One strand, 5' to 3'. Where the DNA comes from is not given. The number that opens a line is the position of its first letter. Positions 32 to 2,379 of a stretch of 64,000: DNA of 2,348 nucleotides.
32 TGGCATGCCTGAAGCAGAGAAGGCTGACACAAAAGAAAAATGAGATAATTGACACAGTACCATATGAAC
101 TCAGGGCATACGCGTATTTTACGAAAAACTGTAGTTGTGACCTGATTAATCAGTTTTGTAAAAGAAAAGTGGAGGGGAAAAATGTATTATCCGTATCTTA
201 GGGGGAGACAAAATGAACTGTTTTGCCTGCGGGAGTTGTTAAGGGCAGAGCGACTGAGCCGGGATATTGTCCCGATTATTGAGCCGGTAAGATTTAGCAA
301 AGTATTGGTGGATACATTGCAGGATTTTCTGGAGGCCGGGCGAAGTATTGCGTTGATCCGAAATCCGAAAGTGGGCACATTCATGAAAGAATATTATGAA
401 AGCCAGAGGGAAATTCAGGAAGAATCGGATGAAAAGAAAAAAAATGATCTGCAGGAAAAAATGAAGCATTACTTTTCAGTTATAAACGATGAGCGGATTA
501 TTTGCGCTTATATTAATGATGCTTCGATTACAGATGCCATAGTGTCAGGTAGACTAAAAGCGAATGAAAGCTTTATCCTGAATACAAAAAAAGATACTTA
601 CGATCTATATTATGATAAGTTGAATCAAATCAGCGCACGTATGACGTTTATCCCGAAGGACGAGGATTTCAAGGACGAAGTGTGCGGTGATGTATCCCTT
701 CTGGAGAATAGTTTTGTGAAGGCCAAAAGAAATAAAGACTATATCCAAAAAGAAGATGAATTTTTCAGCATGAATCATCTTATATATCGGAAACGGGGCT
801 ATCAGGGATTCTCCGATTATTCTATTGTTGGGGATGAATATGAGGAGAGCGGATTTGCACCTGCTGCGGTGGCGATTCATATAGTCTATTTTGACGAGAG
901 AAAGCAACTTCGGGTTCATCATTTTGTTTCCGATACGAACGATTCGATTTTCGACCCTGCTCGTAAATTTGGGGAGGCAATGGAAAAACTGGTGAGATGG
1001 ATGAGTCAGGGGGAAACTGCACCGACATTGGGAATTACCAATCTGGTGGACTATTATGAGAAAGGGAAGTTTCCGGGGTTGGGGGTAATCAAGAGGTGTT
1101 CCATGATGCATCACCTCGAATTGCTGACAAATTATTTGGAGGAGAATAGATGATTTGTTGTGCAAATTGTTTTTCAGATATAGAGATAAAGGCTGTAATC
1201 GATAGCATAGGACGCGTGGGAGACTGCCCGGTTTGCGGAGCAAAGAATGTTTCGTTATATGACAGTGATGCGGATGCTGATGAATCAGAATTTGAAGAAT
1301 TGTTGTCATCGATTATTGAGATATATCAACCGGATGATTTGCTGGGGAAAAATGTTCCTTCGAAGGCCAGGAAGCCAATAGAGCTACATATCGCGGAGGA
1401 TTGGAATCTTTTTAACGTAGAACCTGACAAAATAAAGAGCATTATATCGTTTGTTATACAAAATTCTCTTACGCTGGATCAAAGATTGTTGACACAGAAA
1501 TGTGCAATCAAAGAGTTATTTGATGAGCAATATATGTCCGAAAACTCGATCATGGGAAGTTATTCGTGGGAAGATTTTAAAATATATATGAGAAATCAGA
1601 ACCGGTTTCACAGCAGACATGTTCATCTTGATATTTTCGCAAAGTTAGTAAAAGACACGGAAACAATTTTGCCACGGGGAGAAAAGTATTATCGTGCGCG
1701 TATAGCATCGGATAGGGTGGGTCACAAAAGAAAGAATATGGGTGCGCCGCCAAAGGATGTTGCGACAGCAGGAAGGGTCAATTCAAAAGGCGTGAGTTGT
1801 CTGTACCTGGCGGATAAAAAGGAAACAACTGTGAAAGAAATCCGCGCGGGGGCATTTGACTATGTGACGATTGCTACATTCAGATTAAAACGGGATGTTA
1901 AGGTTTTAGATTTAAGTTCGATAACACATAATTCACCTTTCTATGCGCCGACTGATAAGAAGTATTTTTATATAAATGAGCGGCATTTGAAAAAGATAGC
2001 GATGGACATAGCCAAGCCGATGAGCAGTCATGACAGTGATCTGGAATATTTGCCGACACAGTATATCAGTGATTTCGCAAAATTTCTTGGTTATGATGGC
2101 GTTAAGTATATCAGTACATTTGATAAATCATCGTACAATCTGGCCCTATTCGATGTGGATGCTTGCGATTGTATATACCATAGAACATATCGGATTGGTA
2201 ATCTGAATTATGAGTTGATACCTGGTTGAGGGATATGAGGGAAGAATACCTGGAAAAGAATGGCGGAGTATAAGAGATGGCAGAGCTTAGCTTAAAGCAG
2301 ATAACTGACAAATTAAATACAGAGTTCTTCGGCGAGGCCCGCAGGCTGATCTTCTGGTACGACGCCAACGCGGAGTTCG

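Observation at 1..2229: Uncharacterised three-gene sce7726/sce7725/RES cassette in the BREX variable slot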

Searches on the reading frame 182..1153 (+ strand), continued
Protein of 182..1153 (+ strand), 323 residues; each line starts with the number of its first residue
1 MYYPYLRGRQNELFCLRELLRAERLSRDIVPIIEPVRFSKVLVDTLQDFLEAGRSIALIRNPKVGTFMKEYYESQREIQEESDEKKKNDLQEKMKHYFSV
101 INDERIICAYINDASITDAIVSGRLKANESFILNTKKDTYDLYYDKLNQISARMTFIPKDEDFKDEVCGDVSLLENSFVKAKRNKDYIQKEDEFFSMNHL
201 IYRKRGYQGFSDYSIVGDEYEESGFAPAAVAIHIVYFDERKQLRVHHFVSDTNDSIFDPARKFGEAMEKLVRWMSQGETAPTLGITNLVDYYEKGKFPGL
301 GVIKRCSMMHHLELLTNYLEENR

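Call 109: search_protein_representatives(alignment_id=A1)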
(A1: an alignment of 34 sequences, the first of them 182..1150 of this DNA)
Query: 34 sequences, 323 profile positions. Proteins with E-value up to 0.001 (for the whole library): 1418; up to 1e-10: 1023; up to 1e-30: 552. The best 150 are listed.
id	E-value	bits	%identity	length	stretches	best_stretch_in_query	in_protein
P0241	5.8e-140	482.3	-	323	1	1-321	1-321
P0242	2.3e-114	398.2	-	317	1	1-322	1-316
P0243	4.2e-99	348.1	-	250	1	74-321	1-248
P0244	8.7e-98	343.7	-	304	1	1-320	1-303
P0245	7.3e-94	330.9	-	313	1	1-320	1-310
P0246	7.3e-94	330.8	-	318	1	1-322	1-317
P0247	8.6e-93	327.3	-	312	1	1-320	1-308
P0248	1.4e-92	326.7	-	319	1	1-322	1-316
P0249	5.2e-91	321.5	-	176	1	147-319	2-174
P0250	1.2e-89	317.0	-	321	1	1-319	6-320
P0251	3.6e-89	315.4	-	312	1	1-321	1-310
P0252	3.0e-88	312.4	-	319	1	1-321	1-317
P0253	3.7e-88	312.1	-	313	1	1-320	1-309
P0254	2.3e-87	309.5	-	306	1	1-321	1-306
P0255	2.7e-87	309.3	-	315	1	1-322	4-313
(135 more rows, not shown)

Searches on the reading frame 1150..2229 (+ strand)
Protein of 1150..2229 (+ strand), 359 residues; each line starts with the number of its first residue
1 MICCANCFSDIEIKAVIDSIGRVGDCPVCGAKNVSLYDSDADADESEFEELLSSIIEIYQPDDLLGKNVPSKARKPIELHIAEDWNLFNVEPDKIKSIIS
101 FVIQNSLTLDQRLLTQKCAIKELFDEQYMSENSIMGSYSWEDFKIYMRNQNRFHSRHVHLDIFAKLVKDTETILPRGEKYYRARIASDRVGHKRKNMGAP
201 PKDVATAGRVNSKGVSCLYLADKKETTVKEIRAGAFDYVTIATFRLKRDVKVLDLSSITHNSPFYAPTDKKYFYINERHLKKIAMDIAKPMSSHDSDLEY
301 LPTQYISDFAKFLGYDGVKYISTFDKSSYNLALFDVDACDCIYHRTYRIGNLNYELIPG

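Call 5: search_protein_families(library=pfam, proteins=[window:1150-2226:+], max_evalue=0.01)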
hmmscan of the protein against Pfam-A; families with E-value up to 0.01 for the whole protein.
window:1150-2226:+ (359 aa): 1 family
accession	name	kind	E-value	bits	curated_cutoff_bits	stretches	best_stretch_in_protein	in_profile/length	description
PF08808.17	RES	-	5.9e-14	52.8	23.2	1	201-343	18-144/157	RES domain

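Call 6: search_protein_families(library=padloc, proteins=[window:1150-2226:+], max_evalue=0.01)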
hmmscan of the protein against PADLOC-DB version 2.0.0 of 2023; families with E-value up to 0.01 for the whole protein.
window:1150-2226:+ (359 aa): 1 family
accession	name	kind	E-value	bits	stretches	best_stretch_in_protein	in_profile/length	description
PDLC03558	REase_II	-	0.0048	14.3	1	95-165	138-207/293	Type II restriction enzyme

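Call 7: search_protein_families(library=ncbifam, proteins=[window:1150-2226:+], max_evalue=0.01)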
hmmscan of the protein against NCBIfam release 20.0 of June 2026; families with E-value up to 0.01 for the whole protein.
window:1150-2226:+ (359 aa): 0 families

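Call 22: search_protein_families(library=padloc, proteins=[window:1150-2226:+], max_evalue=10)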
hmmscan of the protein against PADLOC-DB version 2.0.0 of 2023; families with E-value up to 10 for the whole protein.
window:1150-2226:+ (359 aa): 1 family
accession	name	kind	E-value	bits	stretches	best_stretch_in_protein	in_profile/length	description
PDLC03558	REase_II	-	0.0048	14.3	1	95-165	138-207/293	Type II restriction enzyme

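Call 28: find_encoding_contigs(protein=window:1150-2229:+, flank=10000, max_places=5)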
Protein window:1150-2229:+ (359 aa): no gene with exactly this product is on record in the collection.

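Call 54: search_solved_structures(query=A2, max_evalue=1)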
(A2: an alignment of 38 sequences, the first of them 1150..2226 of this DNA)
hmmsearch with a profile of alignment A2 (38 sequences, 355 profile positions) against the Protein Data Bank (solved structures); distinct sequences matched with E-value up to 1: 0.

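Call 56: search_protein_families(library=pfam, alignment_id=A2, max_evalue=1)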
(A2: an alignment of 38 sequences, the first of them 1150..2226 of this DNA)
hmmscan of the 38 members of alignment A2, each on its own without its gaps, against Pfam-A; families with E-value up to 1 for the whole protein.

A. member 1, window:1150-2226:+ (359 aa): 1 family
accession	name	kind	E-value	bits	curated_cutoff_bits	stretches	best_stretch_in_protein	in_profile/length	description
PF08808.17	RES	-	5.9e-14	52.8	23.2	1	201-343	18-144/157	RES domain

B. families by the number of members that match (of 38 scanned): 34 families (the first 25 are shown)
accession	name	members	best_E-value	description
PF08808.17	RES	38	4.7e-19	RES domain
PF18870.6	HEPN_RES_NTD1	27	7.7e-09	HEPN/RES N-terminal domain 1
PF16506.10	DiSB-ORF2_chro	2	0.036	Putative virion glycoprotein of insect viruses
PF15538.12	Ntox46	1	0.011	Bacterial toxin 46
PF18066.6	Phage_ABA_S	1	0.019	Phage ABA sandwich domain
PF17407.7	Nrap_D6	1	0.039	Nrap protein domain 6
PF18989.5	DUF5722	1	0.04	Family of unknown function (DUF5722)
PF20105.4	DUF6495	1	0.041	Family of unknown function (DUF6495)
PF21049.3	CFA69_ARM_rpt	1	0.045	Cilia- and flagella-associated protein 69, ARM repeat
PF06646.16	CypI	1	0.061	Extracytoplasmic thiamine-binding lipoprotein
PF08558.16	TRF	1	0.072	Telomere repeat binding factor (TRF)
PF06331.17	Tfb5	1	0.078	Transcription factor TFIIH complex subunit Tfb5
PF09138.17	Urm1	1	0.08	Urm1 (Ubiquitin related modifier)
PF24463.1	DUF7577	1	0.086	Domain of unknown function (DUF7577)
PF17249.8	DUF5318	1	0.09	Family of unknown function (DUF5318)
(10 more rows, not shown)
